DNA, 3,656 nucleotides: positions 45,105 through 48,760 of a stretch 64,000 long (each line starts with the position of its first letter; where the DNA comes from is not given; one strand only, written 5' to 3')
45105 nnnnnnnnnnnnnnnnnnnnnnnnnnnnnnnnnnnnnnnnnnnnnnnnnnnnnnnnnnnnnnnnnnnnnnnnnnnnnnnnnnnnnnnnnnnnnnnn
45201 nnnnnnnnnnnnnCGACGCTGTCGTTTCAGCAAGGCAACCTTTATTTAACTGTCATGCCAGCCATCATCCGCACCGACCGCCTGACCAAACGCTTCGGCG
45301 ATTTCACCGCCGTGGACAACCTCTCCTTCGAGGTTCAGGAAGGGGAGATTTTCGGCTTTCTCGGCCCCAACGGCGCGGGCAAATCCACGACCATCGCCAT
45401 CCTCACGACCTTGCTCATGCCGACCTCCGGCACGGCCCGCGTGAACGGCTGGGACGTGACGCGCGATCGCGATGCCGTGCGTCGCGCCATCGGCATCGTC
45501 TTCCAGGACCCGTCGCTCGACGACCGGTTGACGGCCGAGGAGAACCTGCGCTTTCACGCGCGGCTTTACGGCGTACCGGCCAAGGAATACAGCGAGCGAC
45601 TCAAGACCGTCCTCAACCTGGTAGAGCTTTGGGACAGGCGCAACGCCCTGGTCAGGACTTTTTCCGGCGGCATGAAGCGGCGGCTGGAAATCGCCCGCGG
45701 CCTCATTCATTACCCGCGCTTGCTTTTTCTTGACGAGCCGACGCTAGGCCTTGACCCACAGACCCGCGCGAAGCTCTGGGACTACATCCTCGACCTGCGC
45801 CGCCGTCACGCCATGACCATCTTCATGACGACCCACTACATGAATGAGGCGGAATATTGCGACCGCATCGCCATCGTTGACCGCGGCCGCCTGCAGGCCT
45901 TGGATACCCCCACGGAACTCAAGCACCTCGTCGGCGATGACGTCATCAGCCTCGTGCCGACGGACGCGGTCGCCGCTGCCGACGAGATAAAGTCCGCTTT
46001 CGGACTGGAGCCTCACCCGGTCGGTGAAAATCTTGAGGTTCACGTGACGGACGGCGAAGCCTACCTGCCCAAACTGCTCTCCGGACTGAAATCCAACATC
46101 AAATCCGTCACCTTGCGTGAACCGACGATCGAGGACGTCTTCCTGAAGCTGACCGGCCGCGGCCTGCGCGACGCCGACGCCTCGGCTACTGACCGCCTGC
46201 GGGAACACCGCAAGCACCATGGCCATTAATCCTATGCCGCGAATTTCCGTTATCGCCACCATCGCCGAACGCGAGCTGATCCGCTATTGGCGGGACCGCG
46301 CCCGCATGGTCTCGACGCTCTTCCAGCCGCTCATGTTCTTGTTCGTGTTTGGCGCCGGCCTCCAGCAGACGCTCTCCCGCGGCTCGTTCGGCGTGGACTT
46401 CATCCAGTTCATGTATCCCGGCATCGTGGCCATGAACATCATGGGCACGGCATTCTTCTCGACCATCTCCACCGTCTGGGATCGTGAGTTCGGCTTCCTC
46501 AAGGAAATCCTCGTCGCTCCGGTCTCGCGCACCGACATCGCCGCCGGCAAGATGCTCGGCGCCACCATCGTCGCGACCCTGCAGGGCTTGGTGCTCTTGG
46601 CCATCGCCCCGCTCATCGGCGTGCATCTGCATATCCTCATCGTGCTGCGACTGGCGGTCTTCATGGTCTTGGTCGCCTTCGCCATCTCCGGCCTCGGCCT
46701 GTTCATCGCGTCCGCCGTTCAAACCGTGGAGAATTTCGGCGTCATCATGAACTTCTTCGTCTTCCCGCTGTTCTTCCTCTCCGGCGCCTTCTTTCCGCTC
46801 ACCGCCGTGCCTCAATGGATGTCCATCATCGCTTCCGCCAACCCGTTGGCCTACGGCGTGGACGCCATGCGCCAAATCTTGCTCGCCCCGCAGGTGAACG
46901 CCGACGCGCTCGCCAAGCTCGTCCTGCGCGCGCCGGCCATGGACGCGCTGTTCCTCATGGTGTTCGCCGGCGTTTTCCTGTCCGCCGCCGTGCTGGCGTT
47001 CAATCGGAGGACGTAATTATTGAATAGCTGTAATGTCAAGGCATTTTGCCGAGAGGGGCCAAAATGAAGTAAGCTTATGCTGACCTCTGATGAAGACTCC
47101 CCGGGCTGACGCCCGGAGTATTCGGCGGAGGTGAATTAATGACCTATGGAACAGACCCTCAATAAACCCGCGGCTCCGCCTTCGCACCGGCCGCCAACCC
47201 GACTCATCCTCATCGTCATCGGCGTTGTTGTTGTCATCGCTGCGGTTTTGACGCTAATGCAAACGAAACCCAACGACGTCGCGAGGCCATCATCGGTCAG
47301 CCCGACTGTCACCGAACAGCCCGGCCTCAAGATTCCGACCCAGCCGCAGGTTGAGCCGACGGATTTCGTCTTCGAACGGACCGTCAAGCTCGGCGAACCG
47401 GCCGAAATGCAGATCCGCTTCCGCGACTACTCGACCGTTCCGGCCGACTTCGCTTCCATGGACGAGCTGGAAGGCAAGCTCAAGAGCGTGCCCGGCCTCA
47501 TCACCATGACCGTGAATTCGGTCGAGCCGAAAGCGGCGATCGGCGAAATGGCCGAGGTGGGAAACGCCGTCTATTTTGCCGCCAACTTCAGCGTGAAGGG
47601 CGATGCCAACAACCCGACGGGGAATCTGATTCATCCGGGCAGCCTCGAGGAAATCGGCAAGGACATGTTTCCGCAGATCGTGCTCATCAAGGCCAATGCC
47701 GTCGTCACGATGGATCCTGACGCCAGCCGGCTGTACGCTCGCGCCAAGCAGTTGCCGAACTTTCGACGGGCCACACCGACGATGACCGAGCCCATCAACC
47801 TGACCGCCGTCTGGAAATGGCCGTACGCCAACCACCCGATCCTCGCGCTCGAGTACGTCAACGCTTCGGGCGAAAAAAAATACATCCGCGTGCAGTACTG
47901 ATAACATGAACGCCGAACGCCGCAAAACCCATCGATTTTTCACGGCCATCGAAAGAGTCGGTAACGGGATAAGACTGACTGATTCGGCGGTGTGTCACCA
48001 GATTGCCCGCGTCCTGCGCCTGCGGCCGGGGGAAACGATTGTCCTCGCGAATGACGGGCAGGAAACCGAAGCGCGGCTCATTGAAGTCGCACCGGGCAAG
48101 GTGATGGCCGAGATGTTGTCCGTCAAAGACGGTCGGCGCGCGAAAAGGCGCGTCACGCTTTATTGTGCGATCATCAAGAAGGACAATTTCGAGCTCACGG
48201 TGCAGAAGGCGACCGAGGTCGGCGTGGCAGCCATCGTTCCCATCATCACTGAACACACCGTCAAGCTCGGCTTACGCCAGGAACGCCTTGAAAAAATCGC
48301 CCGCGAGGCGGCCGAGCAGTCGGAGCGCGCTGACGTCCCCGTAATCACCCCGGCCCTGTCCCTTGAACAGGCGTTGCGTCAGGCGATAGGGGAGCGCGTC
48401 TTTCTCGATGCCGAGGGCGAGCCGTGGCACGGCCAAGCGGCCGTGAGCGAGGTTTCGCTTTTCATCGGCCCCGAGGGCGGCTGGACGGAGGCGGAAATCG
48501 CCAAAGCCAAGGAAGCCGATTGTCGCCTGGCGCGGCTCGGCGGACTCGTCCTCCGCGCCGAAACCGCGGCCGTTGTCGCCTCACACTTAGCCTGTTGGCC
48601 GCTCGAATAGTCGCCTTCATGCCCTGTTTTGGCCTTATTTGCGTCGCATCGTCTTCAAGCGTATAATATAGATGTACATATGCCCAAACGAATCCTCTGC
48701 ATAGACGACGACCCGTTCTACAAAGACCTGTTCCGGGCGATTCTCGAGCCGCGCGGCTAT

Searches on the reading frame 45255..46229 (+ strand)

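Call 34: search_protein_families(library=pfam, proteins=[window:45255-46229:+], max_evalue=0.0001)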
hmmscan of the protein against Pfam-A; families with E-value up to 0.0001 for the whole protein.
window:45255-46229:+ (324 aa): 4 families
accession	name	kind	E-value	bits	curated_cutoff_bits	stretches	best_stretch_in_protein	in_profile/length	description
PF00005.33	ABC_tran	-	6.6e-36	124.4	25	1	21-163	2-136/137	ABC transporter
PF13304.12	AAA_21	-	4.1e-08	34.1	27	0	119-194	221-298/304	AAA domain, putative AbiEii toxin, Type IV TA system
PF13732.12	DrrA1-3_C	-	5.4e-07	30.7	27.4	1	218-299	2-80/81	ATP-binding protein DrrA1-3-like, C-terminal domain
PF13555.12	AAA_29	-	5.9e-05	23.2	27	0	24-64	16-55/61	P-loop containing region of AAA domain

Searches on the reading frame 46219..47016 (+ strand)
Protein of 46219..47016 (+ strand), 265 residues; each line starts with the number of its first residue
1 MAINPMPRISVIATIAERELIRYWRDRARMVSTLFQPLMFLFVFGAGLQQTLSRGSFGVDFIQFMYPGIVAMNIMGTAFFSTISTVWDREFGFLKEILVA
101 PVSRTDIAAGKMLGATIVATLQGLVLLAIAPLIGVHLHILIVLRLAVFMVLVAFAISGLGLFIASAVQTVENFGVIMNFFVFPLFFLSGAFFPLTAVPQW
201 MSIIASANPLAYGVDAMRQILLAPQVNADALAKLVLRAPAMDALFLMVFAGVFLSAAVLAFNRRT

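Call 34: search_protein_families(library=pfam, proteins=[window:46219-47016:+], max_evalue=0.0001)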
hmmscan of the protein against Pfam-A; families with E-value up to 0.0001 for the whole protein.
window:46219-47016:+ (265 aa): 2 families
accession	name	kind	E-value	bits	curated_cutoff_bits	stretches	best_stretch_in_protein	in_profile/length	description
PF01061.29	ABC2_membrane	-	7.6e-38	130.6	26.9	1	12-221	3-210/211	ABC-2 type transporter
PF12698.13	ABC2_membrane_3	-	1.4e-15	57.7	31.6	1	60-258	159-346/347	ABC-2 family transporter protein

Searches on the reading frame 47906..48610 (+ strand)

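Call 34: search_protein_families(library=pfam, proteins=[window:47906-48610:+], max_evalue=0.0001)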
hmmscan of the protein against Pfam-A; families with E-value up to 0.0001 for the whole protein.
window:47906-48610:+ (234 aa): 2 families
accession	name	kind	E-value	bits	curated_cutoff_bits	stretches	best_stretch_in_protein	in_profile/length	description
PF04452.19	Methyltrans_RNA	-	9e-40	136.4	23.9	1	80-227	4-162/165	RNA methyltransferase domain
PF20260.4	PUA_4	-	8.4e-06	26.2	23.9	0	33-65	9-42/48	RNA methyltransferase PUA domain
